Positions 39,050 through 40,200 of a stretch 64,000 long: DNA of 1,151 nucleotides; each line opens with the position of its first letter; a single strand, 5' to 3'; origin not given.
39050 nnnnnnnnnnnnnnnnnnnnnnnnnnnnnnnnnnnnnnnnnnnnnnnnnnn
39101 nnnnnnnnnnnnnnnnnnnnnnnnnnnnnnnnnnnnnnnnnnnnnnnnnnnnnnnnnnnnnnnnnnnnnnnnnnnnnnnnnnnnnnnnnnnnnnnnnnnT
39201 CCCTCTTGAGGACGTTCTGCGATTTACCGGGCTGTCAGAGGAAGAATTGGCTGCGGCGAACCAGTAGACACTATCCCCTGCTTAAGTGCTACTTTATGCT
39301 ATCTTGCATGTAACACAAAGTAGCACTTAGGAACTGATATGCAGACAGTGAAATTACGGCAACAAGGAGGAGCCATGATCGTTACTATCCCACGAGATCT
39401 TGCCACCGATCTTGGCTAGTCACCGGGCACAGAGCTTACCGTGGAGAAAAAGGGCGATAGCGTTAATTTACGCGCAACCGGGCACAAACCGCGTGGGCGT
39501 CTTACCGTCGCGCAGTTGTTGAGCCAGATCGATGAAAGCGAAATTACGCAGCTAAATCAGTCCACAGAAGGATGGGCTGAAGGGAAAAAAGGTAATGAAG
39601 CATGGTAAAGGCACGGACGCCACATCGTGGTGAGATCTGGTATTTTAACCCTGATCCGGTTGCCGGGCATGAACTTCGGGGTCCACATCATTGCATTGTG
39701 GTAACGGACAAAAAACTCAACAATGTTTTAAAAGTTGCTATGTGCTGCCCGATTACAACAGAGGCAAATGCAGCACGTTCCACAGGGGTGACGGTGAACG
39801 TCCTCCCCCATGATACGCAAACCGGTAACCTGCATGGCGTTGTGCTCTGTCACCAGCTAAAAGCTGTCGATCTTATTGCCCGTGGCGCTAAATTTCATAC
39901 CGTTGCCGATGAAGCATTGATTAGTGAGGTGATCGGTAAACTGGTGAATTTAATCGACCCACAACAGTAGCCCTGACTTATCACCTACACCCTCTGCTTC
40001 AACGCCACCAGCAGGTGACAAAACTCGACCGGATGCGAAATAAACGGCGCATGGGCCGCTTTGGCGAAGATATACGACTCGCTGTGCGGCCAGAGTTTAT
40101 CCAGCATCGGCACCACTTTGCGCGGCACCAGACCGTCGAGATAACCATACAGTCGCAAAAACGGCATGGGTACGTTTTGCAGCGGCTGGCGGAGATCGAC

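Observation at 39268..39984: MazE/MazF-like toxin-antitoxin cassette filling the spacer between yhgA and bioH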

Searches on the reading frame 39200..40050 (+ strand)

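Call 13: search_protein_families(proteins=[L002:3140-3406:+, L002:3403-3768:+], library=ncbifam, max_evalue=0.01)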
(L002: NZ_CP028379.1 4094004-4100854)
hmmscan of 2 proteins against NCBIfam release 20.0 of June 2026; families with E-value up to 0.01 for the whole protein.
L002:3140-3406:+ (89 aa): 4 families
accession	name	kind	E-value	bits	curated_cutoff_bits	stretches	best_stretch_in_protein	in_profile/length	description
NF052488.1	TAtMazEAgrob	equivalog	6.8e-09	35.8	130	1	3-83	4-81/87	type II toxin-antitoxin system antitoxin MazE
TIGR01439.1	lp_hng_hel_AbrB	domain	0.00017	21.2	28.3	1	14-45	9-41/44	transcriptional regulator, AbrB family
TIGR02609.1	doc_partner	hypoth_equivalog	0.00038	20.8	55.9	1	5-63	2-60/74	putative addiction module antidote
NF047400.1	MazE_PemI_antitoxin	equivalog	0.0078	16.1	50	0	5-39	1-31/68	type II toxin-antitoxin system PemI/MazE family antitoxin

L002:3403-3768:+ (122 aa): 3 families
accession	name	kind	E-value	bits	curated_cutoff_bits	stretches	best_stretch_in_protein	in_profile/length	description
NF052489.1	TAtMazFAgrob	equivalog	5.6e-27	93.9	150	1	2-121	1-118/118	type II toxin-antitoxin system toxin MazF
NF007320.0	PRK09812.1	equivalog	4e-17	62.3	129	1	1-118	1-115/116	type II toxin-antitoxin system ChpB family toxin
NF007386.0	PRK09907.1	equivalog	2.1e-09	37.4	120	1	1-116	1-108/111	endoribonuclease MazF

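Call 16: profile_search(protein=L002:3140-3406:+)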
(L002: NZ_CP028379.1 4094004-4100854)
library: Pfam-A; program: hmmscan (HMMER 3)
A. the first sequence (89 residues): domains with independent E <= 10: 2; with E <= 0.001: 1
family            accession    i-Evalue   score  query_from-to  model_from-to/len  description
MazE_antitoxin    PF04014.23      3e-05    24.3       9-41          4-36/48  Antidote-toxin recognition MazE, bacterial antitoxin
TOBE              PF03459.23     0.0052    17.4       3-42         22-62/64  TOBE domain
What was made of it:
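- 39339..39608 (+): MazE/AbrB-type antitoxin frame of 89 codons. It is a pseudogene in this window. Intact alleles match Pfam MazE_antitoxin at 3e-5 and NCBIfam MazE (Agrobacterium type) at 7e-9 (calls 13, 16).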

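Call 31: find_homologous_proteins(query=L002:3403-3768:+, max_evalue=0.00001)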
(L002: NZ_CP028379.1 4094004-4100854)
Query L002:3403-3768:+ (122 aa): 25 proteins with E <= 0.00001 among 30 candidates.
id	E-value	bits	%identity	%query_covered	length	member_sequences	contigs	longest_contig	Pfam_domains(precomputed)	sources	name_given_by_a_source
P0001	9.4e-77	273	99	100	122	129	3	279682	PF02452.24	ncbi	ncbi:type II toxin-antitoxin system PemK/MazF family toxin [Escherichia coli]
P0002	1.2e-70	253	93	99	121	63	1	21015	PF02452.24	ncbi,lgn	ncbi:type II toxin-antitoxin system PemK/MazF family toxin [Shigella flexneri]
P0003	7.2e-70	250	94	98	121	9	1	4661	PF02452.24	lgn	-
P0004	7.2e-70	250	93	99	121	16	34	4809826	PF02452.24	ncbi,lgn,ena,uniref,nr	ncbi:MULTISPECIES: type II toxin-antitoxin system PemK/MazF family toxin [Escherichia]|uniref:type I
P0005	1.1e-64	234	86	99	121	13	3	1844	PF02452.24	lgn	-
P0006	2.4e-54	200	75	99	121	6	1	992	PF02452.24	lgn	-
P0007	6.1e-54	199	76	99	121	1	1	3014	PF02452.24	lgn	-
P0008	1.3e-51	192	69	99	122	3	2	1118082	PF02452.24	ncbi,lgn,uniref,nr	ncbi:type II toxin-antitoxin system PemK/MazF family toxin [Pantoea sp. Al-1710]|uniref:Type II toxi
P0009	6.0e-50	186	70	100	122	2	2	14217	PF02452.24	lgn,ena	-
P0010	8.4e-47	176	67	99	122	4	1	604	PF02452.24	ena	-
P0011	1.5e-46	175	68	99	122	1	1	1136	PF02452.24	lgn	-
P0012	1.7e-46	175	68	97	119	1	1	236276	PF02452.24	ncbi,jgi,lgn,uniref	ncbi:type II toxin-antitoxin system PemK/MazF family toxin [Rouxiella sp. Mn2063]|uniref:type II tox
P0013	2.4e-46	175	66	98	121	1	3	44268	PF02452.24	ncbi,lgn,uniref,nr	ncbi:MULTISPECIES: type II toxin-antitoxin system PemK/MazF family toxin [Serratia]|uniref:type II t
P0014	3.1e-46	174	69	99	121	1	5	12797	PF02452.24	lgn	-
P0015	3.5e-46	174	69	97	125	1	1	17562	PF02452.24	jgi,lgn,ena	-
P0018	9.8e-43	163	65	99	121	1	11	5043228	PF02452.24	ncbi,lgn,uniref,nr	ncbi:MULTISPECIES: type II toxin-antitoxin system PemK/MazF family toxin [Pectobacterium]|uniref:Gro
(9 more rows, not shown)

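Call 33: find_encoding_contigs(protein=P0004, flank=3000, max_places=6)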
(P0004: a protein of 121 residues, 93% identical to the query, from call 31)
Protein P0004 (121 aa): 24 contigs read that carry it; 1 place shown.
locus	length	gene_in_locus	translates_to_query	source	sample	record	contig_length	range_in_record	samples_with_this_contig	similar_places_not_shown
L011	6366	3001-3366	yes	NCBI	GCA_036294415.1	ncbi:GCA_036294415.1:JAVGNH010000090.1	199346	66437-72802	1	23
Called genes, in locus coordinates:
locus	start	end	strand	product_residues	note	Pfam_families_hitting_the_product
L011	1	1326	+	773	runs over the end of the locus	PF00009:GTP_EFTU (faint), PF01926:MMR_HSR1, PF02421:FeoB_N, PF17910:FeoB_Cyto, PF07670:Gate, PF07664:FeoB_C, PF07670:Gate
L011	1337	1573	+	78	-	PF09012:FeoC, PF01978:TrmB (weak)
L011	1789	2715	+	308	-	-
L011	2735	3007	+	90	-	-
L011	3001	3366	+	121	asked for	PF02452:PemK_toxin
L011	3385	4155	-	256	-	PF00561:Abhydrolase_1, PF12146:Hydrolase_4, PF12697:Abhydrolase_6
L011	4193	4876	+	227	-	PF00156:Pribosyltran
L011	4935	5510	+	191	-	PF01521:Fe-S_biosyn, PF01106:NifU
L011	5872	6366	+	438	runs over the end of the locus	PF02447:GntP_permease, PF03600:CitMHS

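Call 34: find_encoding_contigs(protein=P0008, flank=3000, max_places=3)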
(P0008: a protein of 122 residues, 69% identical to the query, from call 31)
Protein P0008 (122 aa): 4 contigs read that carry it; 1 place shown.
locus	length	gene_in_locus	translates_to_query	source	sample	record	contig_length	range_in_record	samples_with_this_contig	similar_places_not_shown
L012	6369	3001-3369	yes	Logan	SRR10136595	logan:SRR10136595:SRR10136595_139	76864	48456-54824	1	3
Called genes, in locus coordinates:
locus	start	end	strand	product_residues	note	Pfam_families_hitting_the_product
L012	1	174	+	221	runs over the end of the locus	PF00813:FliP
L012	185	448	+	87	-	PF01313:Bac_export_3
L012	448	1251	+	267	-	PF01311:Bac_export_1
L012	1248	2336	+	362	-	PF01312:Bac_export_2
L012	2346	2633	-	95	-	-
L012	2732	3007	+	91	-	-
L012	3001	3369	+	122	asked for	PF02452:PemK_toxin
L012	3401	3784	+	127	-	-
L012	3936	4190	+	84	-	PF02604:PhdYeFM_antitox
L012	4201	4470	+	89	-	PF06769:YoeB_toxin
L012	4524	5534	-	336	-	-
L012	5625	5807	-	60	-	-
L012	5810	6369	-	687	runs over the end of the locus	PF03958:Secretin_N, PF00263:Secretin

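Call 35: find_encoding_contigs(protein=P0018, flank=3000, max_places=3)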
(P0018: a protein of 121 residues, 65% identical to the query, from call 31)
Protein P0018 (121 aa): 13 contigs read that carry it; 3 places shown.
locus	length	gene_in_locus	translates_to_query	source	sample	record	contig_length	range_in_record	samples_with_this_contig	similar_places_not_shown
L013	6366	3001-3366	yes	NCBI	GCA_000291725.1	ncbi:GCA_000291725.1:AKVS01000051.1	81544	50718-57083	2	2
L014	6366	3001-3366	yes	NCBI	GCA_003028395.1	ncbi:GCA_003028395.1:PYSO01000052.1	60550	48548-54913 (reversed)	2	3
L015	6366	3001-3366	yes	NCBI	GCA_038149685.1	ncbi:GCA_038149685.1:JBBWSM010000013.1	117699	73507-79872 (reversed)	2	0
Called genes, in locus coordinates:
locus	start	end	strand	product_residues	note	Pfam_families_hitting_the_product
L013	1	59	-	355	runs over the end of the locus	PF09344:Cas_CT1975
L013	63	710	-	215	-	PF09485:CRISPR_Cse2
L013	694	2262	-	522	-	PF09481:CRISPR_Cse1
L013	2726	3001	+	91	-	PF04014:MazE_antitoxin (weak)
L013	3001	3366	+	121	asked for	PF02452:PemK_toxin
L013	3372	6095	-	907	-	PF18019:Cas3_HD, PF00270:DEAD (weak), PF04851:ResIII (weak), PF22590:Cas3-like_C_2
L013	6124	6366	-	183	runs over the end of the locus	PF04519:Bactofilin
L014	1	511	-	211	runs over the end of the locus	PF09485:CRISPR_Cse2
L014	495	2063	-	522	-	PF09481:CRISPR_Cse1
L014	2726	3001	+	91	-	PF04014:MazE_antitoxin (weak)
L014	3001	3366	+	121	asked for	PF02452:PemK_toxin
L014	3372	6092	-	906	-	PF18019:Cas3_HD, PF00270:DEAD (weak), PF22590:Cas3-like_C_2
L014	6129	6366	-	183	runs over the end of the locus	PF04519:Bactofilin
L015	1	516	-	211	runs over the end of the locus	PF09485:CRISPR_Cse2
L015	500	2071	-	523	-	PF09481:CRISPR_Cse1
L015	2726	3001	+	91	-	PF04014:MazE_antitoxin (weak)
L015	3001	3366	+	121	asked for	PF02452:PemK_toxin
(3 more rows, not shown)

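Call 38: find_related_loci(query=A3, collection=genome_contigs, flank=4000)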
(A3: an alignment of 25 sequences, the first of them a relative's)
Query A3 (122 aa) in genome_contigs; peptide patterns used: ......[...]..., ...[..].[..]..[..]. (x = any residue, [..] = any of these).
105 stretches matched a pattern; 25 encode a relative of the query (tblastn E <= 1e-3); 25 distinct loci.
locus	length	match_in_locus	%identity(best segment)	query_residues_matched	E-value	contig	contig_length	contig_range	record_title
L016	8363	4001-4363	85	1-121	3e-67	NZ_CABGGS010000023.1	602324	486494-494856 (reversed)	Klebsiella spallanzanii isolate SB6411, whole genome shotgun sequence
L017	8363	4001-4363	65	1-121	8e-51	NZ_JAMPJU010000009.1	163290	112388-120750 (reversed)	Brenneria izbisi strain KBI 423 NODE_9_length_163290_cov_338.280774, whole genome shotgun sequence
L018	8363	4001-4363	64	1-121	4e-50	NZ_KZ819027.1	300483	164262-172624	Brenneria roseae subsp. roseae strain LMG 27714 scaffold6, whole genome shotgun sequence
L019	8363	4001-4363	64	1-121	3e-49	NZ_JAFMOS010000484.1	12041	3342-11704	Rahnella perminowiae strain SL6 NODE_163_length_12041_cov_19.028538, whole genome shotgun sequence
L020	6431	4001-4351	57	5-121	5e-46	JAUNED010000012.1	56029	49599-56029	MAG: Lonepinella koalarum isolate S24M_Sa_45 NODE_160_length_56029_cov_144.485047, whole genome shotgun sequence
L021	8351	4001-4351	57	5-121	4e-44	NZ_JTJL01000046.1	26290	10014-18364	Gallibacterium salpingitidis strain F150 contig000041, whole genome shotgun sequence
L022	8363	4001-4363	55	1-121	9e-44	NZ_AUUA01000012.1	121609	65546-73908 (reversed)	Leminorella grimontii ATCC 33999 = DSM 5078 G544DRAFT_scaffold00010.10_C, whole genome shotgun sequence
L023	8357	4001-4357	55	3-121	3e-43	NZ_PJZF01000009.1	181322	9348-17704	Chimaeribacter californicus strain 2015-Iso6 NODE_9_length_181322_cov_29.1134_ID_4600, whole genome shotgun sequence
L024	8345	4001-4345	58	4-121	2e-40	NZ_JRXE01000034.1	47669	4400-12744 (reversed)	Winslowiella iniecta strain B120 contig000034, whole genome shotgun sequence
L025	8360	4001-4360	49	3-122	6e-37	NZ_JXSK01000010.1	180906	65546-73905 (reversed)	Photorhabdus luminescens subsp. luminescens strain DSM 3368 Contig011, whole genome shotgun sequence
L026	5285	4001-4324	40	8-119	2e-23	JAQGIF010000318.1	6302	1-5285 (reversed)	MAG: Rhodospirillales bacterium isolate RYN_452 scaffold_2500597, whole genome shotgun sequence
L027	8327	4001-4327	40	8-119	6e-21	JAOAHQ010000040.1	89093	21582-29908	MAG: Rhodocyclaceae bacterium isolate SKW65 k141_17399, whole genome shotgun sequence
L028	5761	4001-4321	38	9-119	2e-20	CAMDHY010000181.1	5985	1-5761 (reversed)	MAG: Pseudoxanthobacter soli DSM 19599 isolate MsE-30jul19-87 genome assembly, contig: MsE-30jul19-C21232, whole genome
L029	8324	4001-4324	37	8-119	5e-20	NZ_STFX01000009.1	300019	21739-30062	Rhizobium sp. FKL33 NODE_9_length_299937_cov_128.552429, whole genome shotgun sequence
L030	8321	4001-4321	36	9-119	2e-19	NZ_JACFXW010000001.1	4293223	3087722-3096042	Rhizobium sp. G21 1, whole genome shotgun sequence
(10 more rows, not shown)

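Call 55: search_protein_families(proteins=[L002:3140-3406:+], library=padloc, max_evalue=0.001)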
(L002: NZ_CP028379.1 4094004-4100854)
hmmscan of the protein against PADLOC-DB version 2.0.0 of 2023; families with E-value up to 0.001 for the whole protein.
L002:3140-3406:+ (89 aa): 0 families
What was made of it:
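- Tried and rejected: PADLOC defence models: no hit for either protein (call 55).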

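Call 75: search_protein_families(proteins=[L016:1248-2156:+, L016:2319-3251:+, L016:3235-3600:-, L016:4911-5849:-, L016:5965-7773:+], library=ncbifam, max_evalue=0.00001)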
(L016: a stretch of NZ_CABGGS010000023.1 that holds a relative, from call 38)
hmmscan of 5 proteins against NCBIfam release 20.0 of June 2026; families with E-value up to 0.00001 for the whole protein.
L016:1248-2156:+ (303 aa): 2 families
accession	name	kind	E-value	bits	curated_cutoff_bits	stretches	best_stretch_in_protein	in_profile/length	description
TIGR04559.1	SoxH_rel_PQQ_2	hypoth_equivalog_domain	3.9e-07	29.8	280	1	137-199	27-88/283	quinoprotein relay system zinc metallohydrolase 2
NF012229.1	bla_class_B_core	domain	4.6e-07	30.1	100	1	125-196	4-69/139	metallo-beta-lactamase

L016:2319-3251:+ (311 aa): 0 families

L016:3235-3600:- (121 aa): 0 families

L016:4911-5849:- (312 aa): 48 families (the best 25 are shown)
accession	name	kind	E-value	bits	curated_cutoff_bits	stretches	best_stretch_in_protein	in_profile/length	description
NF008416.0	PRK11242.1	equivalog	8.6e-34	117.2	277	1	18-287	3-270/300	transcriptional regulator CynR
NF053705.1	TransRegGltCGpos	equivalog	2.3e-31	109.2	350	1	17-288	2-273/300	glutamate biosynthesis transcriptional regulator GltC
NF008361.0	PRK11151.1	equivalog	4.7e-31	108.2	329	1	18-289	3-274/305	DNA-binding transcriptional regulator OxyR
TIGR02424.1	TF_pcaQ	equivalog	1.9e-29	102.5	303.8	1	17-215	4-202/300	pca operon transcription factor PcaQ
NF052633.1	LysR_TF_PsrA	exception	3.2e-29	101.8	540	1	17-287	6-275/297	L-proline-binding transcription factor PsrA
NF007385.0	PRK09906.1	equivalog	3.1e-28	98.8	356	1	17-264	2-248/296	DNA-binding transcriptional regulator HcaR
NF045775.1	acetoin_reg_AlsR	exception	7.6e-28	97.8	430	1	17-262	2-248/290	acetoin biosynthesis transcriptional regulator AlsR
NF047520.1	trans_act_CidR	equivalog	1.8e-27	96.3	415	1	17-284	2-268/292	cidABC operon transcriptional activator CidR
NF007439.0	PRK09986.1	equivalog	2e-25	89.8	290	1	12-278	3-270/296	LysR family transcriptional regulator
NF008410.0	PRK11233.1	equivalog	1.6e-24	86.6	309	1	17-305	2-289/305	nitrogen assimilation transcriptional regulator NAC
TIGR03339.1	phn_lysR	subfamily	3.4e-22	79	341.1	1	20-277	1-252/279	aminoethylphosphonate catabolism associated LysR family transcriptional regulator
NF045990.1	TransRegCbbRRhodb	equivalog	7.7e-21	74.4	450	1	12-208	2-197/304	LysR family regulator CbbR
NF007307.0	PRK09791.1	equivalog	6.7e-20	71.4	336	1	17-193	6-182/302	LysR family transcriptional regulator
NF040786.1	LysR_Sec_metab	equivalog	2.9e-19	69.2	250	1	17-188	2-171/298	selenium metabolism-associated LysR family transcriptional regulator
NF040709.1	benzoate_BenM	exception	6.1e-19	68.4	600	1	17-194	2-176/299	benzoate utilization transcription regulator BenM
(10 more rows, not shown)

L016:5965-7773:+ (603 aa): 24 families
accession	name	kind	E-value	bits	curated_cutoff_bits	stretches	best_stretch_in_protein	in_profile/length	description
TIGR01178.1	ade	equivalog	4.1e-109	365.5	472.5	1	22-544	1-515/552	adenine deaminase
NF007457.0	PRK10027.1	equivalog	2e-94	316.9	768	1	8-541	17-544/588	adenine deaminase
NF006689.0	PRK09237.1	equivalog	8.1e-15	54.3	371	1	21-84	3-66/383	amidohydrolase/deacetylase family metallohydrolase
NF051886.1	XaaProDiPepCaul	equivalog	1.4e-12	47.4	500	0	25-88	2-68/398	Xaa-Pro dipeptidase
NF006056.0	PRK08204.1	subfamily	1.2e-10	40.8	391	1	23-88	5-71/449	hypothetical protein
NF006055.0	PRK08203.1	equivalog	4e-09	35.5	532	0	302-343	353-394/455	8-oxoguanine deaminase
NF011989.0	PRK15446.2-5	equivalog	4.1e-09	35.7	565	0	291-358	310-378/385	alpha-D-ribose 1-methylphosphonate 5-triphosphate diphosphatase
NF004801.0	PRK06151.1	subfamily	9.1e-09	34.7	416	1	269-341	329-403/491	chlorohydrolase family protein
NF005557.0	PRK07228.1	equivalog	9.3e-09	34.5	522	0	23-85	3-66/445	5'-deoxyadenosine deaminase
NF004839.0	PRK06189.1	equivalog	1.3e-08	33.9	631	1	21-86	3-65/451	allantoinase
TIGR00221.1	nagA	equivalog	1.7e-08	33.8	225.65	0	23-83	5-64/380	N-acetylglucosamine-6-phosphate deacetylase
TIGR02318.1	phosphono_phnM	equivalog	3.1e-08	32.9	390.55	0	293-357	309-375/376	phosphonate metabolism protein PhnM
TIGR01224.1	hutI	equivalog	4.8e-08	32.2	298.15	0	188-341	197-353/377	imidazolonepropionase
NF006549.0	PRK09045.1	equivalog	4.8e-08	32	540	0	302-351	340-389/444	TRZ/ATZ family hydrolase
TIGR03178.1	allantoinase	equivalog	1.1e-07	31.1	357.85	0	23-85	2-61/441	allantoinase AllB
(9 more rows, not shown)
